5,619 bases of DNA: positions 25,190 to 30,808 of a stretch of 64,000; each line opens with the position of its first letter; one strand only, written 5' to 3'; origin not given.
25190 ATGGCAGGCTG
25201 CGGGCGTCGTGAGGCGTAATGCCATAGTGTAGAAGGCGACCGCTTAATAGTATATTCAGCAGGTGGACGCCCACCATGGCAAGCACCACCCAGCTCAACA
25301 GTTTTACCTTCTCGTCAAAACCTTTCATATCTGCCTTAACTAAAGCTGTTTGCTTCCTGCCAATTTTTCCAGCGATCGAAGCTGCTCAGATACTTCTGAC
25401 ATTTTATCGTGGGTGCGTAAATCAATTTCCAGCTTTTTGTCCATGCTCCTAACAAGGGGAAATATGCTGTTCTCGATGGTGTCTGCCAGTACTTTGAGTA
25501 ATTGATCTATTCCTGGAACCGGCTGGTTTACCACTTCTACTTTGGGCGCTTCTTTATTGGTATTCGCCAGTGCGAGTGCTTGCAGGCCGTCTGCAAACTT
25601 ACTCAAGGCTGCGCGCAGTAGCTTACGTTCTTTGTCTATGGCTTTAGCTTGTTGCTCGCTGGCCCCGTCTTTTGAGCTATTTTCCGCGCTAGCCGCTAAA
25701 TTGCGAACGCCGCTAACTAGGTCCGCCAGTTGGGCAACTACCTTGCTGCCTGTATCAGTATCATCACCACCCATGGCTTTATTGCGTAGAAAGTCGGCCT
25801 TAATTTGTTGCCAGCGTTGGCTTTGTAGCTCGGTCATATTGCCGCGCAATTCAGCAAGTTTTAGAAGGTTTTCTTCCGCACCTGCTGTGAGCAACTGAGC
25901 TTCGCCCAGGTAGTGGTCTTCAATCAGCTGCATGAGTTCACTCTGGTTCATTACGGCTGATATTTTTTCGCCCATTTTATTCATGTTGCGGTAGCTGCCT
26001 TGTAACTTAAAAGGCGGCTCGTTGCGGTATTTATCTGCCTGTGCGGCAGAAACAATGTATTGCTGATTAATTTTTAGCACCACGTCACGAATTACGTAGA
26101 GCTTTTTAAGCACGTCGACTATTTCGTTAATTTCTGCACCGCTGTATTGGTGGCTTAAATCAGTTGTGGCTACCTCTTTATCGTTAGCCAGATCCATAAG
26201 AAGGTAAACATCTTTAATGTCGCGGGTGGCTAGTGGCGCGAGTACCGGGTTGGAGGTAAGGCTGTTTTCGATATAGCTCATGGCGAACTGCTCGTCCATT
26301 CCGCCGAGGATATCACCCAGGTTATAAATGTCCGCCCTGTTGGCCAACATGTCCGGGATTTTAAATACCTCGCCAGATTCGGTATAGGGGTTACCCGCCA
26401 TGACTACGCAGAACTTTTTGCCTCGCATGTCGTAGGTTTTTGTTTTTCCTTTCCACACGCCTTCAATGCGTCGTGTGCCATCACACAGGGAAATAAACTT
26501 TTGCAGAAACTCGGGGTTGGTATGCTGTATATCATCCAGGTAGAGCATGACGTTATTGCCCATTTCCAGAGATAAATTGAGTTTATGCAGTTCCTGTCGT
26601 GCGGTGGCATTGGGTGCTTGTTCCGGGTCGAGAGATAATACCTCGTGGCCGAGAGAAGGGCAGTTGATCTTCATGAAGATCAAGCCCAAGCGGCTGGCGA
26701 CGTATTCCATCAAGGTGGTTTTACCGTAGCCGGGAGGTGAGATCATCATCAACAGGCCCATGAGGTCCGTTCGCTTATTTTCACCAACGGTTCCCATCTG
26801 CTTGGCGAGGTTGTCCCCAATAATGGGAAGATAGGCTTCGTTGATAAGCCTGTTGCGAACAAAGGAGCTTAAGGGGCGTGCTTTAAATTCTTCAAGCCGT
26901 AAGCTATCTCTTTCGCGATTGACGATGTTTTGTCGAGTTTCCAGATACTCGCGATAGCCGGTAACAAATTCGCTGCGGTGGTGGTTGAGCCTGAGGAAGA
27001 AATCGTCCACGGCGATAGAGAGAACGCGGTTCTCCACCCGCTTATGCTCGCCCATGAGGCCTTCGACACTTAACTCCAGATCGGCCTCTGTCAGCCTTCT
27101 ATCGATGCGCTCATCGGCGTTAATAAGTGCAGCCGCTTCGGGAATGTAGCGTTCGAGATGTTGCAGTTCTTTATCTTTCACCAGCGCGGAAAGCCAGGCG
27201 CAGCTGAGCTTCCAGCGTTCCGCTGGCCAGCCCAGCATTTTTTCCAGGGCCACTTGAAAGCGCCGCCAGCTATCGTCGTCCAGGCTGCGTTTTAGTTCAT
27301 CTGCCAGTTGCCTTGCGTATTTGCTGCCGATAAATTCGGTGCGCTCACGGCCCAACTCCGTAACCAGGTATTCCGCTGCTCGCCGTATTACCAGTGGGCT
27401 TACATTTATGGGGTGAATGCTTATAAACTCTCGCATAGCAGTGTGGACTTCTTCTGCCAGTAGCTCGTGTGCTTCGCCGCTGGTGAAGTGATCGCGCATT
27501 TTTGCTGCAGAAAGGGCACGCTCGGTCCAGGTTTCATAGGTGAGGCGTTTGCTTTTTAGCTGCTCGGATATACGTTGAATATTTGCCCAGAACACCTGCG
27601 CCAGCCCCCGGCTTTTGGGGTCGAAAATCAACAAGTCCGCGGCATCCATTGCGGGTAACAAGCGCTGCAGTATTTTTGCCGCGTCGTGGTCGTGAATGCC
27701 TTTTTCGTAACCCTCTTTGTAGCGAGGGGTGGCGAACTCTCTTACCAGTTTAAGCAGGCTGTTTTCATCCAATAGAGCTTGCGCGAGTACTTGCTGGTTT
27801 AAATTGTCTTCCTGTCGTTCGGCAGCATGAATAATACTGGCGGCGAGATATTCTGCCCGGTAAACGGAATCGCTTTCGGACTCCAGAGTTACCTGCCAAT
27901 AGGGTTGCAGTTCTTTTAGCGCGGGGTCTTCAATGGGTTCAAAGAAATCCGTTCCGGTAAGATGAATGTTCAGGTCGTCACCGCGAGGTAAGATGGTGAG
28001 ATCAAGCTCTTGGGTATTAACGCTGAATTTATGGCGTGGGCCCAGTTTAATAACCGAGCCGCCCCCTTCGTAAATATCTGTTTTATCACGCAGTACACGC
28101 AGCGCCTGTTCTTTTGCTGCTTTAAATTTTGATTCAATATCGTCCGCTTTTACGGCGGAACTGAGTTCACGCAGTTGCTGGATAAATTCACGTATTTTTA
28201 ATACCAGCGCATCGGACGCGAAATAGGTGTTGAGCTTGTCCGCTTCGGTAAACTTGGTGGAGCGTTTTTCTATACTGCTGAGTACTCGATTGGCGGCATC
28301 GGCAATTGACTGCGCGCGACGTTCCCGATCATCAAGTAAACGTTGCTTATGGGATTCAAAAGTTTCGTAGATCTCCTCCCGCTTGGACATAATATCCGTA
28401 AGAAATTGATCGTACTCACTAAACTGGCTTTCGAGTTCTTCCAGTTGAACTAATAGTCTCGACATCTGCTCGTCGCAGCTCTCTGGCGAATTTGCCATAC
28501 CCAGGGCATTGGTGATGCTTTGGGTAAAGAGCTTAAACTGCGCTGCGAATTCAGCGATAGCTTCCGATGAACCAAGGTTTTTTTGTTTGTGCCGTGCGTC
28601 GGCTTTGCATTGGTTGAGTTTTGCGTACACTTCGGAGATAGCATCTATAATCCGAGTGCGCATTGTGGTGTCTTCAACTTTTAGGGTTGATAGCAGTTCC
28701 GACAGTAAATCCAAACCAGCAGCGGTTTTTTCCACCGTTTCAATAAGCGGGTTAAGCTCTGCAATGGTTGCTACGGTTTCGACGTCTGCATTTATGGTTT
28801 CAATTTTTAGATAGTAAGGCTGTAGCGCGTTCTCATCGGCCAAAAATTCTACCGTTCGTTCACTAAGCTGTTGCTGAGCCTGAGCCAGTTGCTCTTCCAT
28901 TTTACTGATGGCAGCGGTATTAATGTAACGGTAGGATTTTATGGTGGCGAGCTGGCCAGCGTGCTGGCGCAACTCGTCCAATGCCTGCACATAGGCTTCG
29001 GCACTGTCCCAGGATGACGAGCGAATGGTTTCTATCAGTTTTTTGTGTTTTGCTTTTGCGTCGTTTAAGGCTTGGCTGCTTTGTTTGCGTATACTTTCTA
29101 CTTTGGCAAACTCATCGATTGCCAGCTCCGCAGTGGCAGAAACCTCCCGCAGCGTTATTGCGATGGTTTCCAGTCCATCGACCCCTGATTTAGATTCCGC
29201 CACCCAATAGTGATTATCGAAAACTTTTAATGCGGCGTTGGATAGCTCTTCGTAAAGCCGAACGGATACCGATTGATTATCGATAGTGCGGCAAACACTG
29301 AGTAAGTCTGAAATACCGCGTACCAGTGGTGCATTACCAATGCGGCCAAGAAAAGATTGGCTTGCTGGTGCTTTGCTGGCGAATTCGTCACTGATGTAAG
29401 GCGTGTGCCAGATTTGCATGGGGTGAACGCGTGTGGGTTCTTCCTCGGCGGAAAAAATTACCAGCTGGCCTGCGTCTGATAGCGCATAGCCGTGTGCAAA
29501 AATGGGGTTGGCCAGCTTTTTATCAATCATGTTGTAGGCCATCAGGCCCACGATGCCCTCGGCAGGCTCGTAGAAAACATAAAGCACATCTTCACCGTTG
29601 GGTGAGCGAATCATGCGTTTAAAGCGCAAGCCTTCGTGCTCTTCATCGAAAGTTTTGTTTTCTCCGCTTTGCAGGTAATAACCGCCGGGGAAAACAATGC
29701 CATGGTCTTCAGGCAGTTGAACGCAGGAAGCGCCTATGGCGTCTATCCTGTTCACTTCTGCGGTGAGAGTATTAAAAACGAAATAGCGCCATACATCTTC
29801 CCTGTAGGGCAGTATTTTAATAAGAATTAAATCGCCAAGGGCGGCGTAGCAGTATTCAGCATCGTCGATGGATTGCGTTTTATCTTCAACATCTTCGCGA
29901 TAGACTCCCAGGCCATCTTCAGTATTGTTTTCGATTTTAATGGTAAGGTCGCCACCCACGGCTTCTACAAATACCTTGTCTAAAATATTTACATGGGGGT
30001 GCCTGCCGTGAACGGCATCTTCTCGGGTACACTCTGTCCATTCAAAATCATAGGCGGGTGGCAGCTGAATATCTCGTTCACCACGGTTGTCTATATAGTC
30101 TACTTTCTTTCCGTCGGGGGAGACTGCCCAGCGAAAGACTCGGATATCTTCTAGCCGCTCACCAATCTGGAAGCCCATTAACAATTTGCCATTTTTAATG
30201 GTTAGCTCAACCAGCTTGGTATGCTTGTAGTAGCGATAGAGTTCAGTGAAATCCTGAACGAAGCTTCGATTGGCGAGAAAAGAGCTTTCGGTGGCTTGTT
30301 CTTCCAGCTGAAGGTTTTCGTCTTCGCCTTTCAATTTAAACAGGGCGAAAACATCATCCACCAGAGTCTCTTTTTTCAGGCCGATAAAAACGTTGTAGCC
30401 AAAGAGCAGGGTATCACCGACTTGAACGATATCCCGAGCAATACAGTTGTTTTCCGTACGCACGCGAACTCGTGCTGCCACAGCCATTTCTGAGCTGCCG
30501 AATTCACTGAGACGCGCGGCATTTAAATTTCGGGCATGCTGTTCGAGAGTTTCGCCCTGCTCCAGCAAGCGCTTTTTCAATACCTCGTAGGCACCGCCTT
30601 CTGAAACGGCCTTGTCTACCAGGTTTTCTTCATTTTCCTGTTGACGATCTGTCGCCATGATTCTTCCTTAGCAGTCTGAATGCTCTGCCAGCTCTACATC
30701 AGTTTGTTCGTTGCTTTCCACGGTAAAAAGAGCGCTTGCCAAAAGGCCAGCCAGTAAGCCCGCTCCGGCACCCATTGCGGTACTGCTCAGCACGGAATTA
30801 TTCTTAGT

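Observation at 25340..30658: Giant 1772-aa protein with coiled-coil scaffold and C-terminal AAA+ ATPase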

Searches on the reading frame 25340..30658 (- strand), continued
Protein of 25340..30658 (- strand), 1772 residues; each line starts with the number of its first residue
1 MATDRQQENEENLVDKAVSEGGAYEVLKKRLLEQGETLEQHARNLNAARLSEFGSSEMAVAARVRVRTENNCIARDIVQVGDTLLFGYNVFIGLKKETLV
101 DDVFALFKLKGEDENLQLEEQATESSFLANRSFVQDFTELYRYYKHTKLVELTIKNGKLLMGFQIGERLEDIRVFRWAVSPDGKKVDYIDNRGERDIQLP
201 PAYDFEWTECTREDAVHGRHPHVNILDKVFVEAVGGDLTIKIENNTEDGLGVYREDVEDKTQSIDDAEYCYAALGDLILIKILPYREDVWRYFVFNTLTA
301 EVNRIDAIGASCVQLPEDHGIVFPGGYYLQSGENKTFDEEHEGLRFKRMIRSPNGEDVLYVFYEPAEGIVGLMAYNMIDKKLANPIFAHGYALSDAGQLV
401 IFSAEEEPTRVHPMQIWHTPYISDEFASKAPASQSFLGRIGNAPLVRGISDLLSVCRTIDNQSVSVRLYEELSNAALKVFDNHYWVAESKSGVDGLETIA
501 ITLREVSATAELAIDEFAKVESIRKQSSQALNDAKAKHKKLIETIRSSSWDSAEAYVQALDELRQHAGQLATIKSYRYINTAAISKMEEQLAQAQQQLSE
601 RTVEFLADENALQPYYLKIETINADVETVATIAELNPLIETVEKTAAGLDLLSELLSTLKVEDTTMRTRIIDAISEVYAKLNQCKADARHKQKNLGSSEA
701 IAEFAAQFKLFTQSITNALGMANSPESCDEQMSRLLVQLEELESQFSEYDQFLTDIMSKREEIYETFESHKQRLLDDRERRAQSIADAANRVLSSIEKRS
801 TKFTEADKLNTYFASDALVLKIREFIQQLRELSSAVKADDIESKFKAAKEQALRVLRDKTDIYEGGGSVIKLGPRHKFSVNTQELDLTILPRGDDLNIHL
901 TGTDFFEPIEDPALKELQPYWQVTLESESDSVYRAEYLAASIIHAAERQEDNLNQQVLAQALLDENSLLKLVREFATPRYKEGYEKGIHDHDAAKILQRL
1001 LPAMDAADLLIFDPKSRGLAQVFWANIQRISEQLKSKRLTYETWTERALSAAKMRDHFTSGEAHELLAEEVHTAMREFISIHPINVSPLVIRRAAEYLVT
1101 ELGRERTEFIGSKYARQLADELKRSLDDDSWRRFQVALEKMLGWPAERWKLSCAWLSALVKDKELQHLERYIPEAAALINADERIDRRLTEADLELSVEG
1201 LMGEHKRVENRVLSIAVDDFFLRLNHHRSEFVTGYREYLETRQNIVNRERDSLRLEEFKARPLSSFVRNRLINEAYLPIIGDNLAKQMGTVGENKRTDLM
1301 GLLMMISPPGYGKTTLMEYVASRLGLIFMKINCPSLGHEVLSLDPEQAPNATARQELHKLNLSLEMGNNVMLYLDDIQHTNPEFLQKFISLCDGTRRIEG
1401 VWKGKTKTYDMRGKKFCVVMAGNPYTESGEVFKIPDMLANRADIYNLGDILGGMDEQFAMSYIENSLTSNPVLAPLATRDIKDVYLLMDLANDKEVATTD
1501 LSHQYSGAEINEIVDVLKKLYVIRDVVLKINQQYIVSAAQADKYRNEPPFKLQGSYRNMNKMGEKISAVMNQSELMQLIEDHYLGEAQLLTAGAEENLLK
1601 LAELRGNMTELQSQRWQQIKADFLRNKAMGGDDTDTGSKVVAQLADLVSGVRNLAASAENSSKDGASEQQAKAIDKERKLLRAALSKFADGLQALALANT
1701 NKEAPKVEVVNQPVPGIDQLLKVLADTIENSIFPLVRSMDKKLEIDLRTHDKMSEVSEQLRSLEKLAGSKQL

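Call 15: find_related_loci(query=A1, collection=genome_contigs, flank=10000)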
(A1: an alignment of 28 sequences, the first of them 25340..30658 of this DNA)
Query A1 (1772 aa) in genome_contigs; peptide patterns used: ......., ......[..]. (x = any residue, [..] = any of these).
599 stretches matched a pattern (row limit reached: there are more); 574 encode a relative of the query (tblastn E <= 1e-3); the best 80 are kept; 80 distinct loci.
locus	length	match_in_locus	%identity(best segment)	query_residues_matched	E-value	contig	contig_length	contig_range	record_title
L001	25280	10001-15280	69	6-1764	0e+0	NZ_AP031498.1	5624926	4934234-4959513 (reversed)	Maricurvus nonylphenolicus strain KU41E chromosome, complete genome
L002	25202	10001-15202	69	13-1764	0e+0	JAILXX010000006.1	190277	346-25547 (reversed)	MAG: Cellvibrionaceae bacterium isolate PHBVgamm5 PHBVgamm5_contig_6, whole genome shotgun sequence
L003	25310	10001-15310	68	12-1764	0e+0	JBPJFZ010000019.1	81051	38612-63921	Oleiphilaceae bacterium J1-3 NODE_19_length_81051_cov_40.9269, whole genome shotgun sequence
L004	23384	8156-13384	69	6-1765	0e+0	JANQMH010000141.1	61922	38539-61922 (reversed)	MAG: Exilibacterium sp. isolate PL25a_bin.9 k99_1963928, whole genome shotgun sequence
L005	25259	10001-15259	69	6-1764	0e+0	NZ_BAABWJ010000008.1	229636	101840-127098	Pseudoteredinibacter isoporae strain HU-06130-CL sequence08, whole genome shotgun sequence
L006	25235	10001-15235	68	6-1765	0e+0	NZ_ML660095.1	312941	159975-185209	Exilibacterium tricleocarpae strain R142 Scaffold9, whole genome shotgun sequence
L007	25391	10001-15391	66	6-1770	0e+0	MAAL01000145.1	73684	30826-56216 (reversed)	Gammaproteobacteria bacterium 42_54_T18 BD02T18_scaffold_120, whole genome shotgun sequence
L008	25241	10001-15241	66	11-1772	0e+0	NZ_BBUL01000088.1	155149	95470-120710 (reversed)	Cellvibrio sp. OA-2007, whole genome shotgun sequence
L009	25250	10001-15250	66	11-1771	0e+0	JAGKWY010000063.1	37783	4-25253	MAG: Gammaproteobacteria bacterium isolate P7_D7_002 P7_D7_002_198, whole genome shotgun sequence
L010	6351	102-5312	66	15-1764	0e+0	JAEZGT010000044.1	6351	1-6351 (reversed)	MAG: Proteobacteria bacterium isolate OH_CDB_110 k127_1592464, whole genome shotgun sequence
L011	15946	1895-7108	65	15-1765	0e+0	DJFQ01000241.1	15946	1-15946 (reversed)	MAG TPA_asm: Marinagarivorans sp. UBA5868 UBA5868_contig_59108, whole genome shotgun sequence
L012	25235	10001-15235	66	13-1770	0e+0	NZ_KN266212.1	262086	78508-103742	Cellvibrio mixtus subsp. mixtus J3-8 Scaffold8, whole genome shotgun sequence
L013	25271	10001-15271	70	11-1772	0e+0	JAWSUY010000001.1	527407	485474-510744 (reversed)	MAG: Agarilytica sp. isolate BHT04_PHB_gam1 A6P3HB_contig_2, whole genome shotgun sequence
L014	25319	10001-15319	65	4-1765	0e+0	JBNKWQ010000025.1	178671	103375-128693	MAG: Hahella sp. isolate A1.bin.1.orig k141_1680881, whole genome shotgun sequence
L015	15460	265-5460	65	6-1765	0e+0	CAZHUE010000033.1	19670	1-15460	MAG TPA_asm: uncultured Methylomarinum sp. isolate binchicken_co24_139 genome assembly, contig: NODE_854_length_19670_co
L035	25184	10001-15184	59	11-1771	0e+0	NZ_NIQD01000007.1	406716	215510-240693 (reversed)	Pseudomonas paraeruginosa strain ATCC 9027 NODE_7_length_406716_cov_64.8028, whole genome shotgun sequence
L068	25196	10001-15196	58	11-1772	0e+0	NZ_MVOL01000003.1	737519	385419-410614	Pseudomonas sp. MF4836 contig003, whole genome shotgun sequence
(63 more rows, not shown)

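Call 29: search_protein_families(library=pfam, proteins=[L035:15213-15920:+, L035:15930-16607:+, L035:16607-18322:+], max_evalue=5)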
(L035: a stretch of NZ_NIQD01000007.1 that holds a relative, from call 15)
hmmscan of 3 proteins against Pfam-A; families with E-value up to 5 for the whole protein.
L035:15213-15920:+ (235 aa): 3 families
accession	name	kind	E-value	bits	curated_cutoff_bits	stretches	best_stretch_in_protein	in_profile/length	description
PF13091.12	PLDc_2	-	9.9e-30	103.5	27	1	108-229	3-132/132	PLD-like domain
PF07894.18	SACK1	-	8.2e-06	26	21.4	2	89-150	109-175/274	Scaffolding anchor of CK1 domain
PF00614.28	PLDc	-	0.0018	18.7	21.9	1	178-199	5-26/28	Phospholipase D Active site motif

L035:15930-16607:+ (225 aa): 0 families

L035:16607-18322:+ (571 aa): 3 families
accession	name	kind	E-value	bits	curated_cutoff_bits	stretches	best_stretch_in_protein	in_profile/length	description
PF01368.27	DHH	-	8.2e-25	87.9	28.1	1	69-228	1-124/125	DHH family, N-terminal domain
PF17768.7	RecJ_OB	-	1.4e-23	83.5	27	1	463-566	2-106/107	RecJ OB domain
PF02272.25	DHHA1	-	2.7e-21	76.4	25.9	1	355-447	8-100/102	DHHA1 domain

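Call 54: search_protein_families(library=padloc, proteins=[window:25340-30658:-], max_evalue=0.01)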
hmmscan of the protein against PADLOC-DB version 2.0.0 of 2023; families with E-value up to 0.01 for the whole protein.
window:25340-30658:- (1772 aa): 0 families

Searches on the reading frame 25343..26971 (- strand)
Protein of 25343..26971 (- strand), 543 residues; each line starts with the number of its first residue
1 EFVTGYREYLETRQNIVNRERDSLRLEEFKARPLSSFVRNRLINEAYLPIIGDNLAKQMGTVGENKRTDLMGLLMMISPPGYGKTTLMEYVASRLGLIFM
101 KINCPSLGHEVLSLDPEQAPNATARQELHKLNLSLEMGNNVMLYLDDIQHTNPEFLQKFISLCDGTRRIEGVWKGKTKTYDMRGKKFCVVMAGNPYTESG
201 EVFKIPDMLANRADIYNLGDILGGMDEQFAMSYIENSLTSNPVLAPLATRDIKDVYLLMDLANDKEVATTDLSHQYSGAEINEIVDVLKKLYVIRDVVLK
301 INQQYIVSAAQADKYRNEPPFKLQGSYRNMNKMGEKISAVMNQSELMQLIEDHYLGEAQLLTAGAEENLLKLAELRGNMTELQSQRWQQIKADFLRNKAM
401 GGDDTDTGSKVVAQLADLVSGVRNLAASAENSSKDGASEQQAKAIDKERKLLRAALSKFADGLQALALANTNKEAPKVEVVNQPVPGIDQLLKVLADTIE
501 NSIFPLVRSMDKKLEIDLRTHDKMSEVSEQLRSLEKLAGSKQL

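Call 40: search_solved_structures(query=A2, max_evalue=1, show_alignments=2)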
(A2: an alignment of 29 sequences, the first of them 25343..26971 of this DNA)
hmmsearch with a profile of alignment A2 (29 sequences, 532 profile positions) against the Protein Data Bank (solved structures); distinct sequences matched with E-value up to 1: 129 (the best 60 are shown).
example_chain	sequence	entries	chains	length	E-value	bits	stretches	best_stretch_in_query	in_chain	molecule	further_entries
9bji_A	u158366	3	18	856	0.00029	22.9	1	75-107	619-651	Nuclear valosin-containing protein-like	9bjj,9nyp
7wub_C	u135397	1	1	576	0.00032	22.8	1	75-108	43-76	Transitional endoplasmic reticulum ATPase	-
7wub_D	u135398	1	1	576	0.00032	22.7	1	75-108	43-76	Transitional endoplasmic reticulum ATPase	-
6mck_A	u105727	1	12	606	0.00038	22.5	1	75-108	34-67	Transitional endoplasmic reticulum ATPase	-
8yka_A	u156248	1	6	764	0.00081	21.4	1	75-108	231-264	Transitional endoplasmic reticulum ATPase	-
5c18_A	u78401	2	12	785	0.00087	21.3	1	75-108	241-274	Transitional endoplasmic reticulum ATPase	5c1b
7rlj_A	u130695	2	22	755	0.00088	21.3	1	75-108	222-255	Transitional endoplasmic reticulum ATPase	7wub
7y4w_A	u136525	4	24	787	0.00088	21.3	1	75-108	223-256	Transitional endoplasmic reticulum ATPase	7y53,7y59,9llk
7lmy_A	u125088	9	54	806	0.00089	21.3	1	75-108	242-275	Transitional endoplasmic reticulum ATPase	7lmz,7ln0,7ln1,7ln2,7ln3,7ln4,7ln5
5c19_A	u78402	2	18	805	0.0009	21.3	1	75-108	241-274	Transitional endoplasmic reticulum ATPase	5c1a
10qq_A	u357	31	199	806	0.0009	21.3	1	75-108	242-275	Transitional endoplasmic reticulum ATPase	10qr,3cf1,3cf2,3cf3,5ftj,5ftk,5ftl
7k57_A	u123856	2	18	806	0.0009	21.3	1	75-108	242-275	Transitional endoplasmic reticulum ATPase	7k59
9yrc_A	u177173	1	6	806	0.0009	21.3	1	75-108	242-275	Transitional endoplasmic reticulum ATPase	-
7l5w_A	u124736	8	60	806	0.0009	21.3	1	75-108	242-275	Transitional endoplasmic reticulum ATPase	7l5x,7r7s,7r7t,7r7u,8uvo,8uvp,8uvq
7rlh_A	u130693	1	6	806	0.0009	21.3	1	75-108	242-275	Transitional endoplasmic reticulum ATPase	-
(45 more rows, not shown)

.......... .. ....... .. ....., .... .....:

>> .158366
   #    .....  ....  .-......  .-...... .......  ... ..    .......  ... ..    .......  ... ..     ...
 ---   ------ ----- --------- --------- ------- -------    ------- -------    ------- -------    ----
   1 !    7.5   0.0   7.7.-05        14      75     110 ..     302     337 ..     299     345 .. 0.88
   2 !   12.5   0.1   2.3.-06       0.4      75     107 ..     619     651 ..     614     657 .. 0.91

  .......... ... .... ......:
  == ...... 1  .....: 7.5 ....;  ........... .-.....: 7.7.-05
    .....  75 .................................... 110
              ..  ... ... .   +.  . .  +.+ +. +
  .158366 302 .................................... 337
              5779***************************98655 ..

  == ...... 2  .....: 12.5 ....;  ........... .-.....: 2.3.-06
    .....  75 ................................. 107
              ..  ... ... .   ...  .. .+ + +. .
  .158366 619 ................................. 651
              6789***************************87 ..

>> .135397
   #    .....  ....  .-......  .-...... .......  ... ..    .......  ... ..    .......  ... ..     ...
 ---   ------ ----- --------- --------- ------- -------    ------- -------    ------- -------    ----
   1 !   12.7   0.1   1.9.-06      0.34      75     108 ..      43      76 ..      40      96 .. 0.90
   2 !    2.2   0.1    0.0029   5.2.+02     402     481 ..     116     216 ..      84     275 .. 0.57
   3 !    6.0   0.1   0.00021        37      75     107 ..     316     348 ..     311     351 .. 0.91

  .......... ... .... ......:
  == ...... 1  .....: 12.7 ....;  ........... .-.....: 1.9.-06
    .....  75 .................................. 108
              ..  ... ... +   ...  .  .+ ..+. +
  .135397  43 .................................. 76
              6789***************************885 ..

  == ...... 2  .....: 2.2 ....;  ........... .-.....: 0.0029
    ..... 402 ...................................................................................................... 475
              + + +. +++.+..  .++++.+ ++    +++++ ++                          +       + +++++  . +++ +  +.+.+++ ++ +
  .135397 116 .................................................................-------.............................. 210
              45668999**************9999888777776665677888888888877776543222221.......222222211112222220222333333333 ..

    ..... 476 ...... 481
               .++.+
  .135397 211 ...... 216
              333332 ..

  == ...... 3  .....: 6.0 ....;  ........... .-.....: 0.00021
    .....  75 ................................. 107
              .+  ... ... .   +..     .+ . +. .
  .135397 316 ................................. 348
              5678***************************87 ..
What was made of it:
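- The RuvB similarity is confined to the Walker A stretch (call 40).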

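Call 84: search_protein_families(library=pfam, alignment_id=A2, max_evalue=0.01)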
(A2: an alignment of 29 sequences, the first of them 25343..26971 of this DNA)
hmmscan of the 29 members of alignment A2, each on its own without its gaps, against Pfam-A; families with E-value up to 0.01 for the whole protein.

A. member 1, window:25343-26971:- (543 aa): 4 families
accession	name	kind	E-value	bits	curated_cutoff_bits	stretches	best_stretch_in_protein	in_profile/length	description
PF07728.20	AAA_5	-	1.8e-06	28.5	22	1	74-201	2-127/139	AAA domain (dynein-related subfamily)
PF00004.35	AAA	-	3.2e-06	28.1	21.2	1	75-154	2-72/131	ATPase family associated with various cellular activities (AAA)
PF13401.12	AAA_22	-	6.1e-06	27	27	1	72-165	6-110/130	AAA domain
PF05496.18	RuvB_N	-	0.0095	16.2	27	0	65-108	27-70/159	Holliday junction DNA helicase RuvB P-loop domain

B. families by the number of members that match (of 29 scanned): 11 families
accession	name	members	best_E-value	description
PF00004.35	AAA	29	4.2e-08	ATPase family associated with various cellular activities (AAA)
PF07728.20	AAA_5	29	6.5e-08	AAA domain (dynein-related subfamily)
PF13401.12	AAA_22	29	8.5e-07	AAA domain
PF05496.18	RuvB_N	27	7.3e-05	Holliday junction DNA helicase RuvB P-loop domain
PF01636.29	APH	1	0.00013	Phosphotransferase enzyme family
PF21934.1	Yop-YscD_ppl_3rd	1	0.00032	YscD/CdsD-like Bon-like domain 3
PF23726.1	Beta-prop_RSE1_2nd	1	0.0036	RSE1/DDB1/CPSF1 second beta-propeller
PF21663.2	WipA_Phos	1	0.0039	WipA-like, phosphatase domain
PF08295.17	Sin3_corepress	1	0.0063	Sin3 family co-repressor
PF13173.12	AAA_14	1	0.008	AAA domain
PF13191.12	AAA_16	1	0.0093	AAA ATPase domain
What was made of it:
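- On MoxR / AAA_5 (dynein-midasin-McrB) clade: The AAA model covers only positions 2-72 of 131 (call 84).
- Closest known: MoxR-family AAA+ ATPases. Same: The Pfam AAA_5 model fits from Walker A through the Arg-finger region (call 84).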
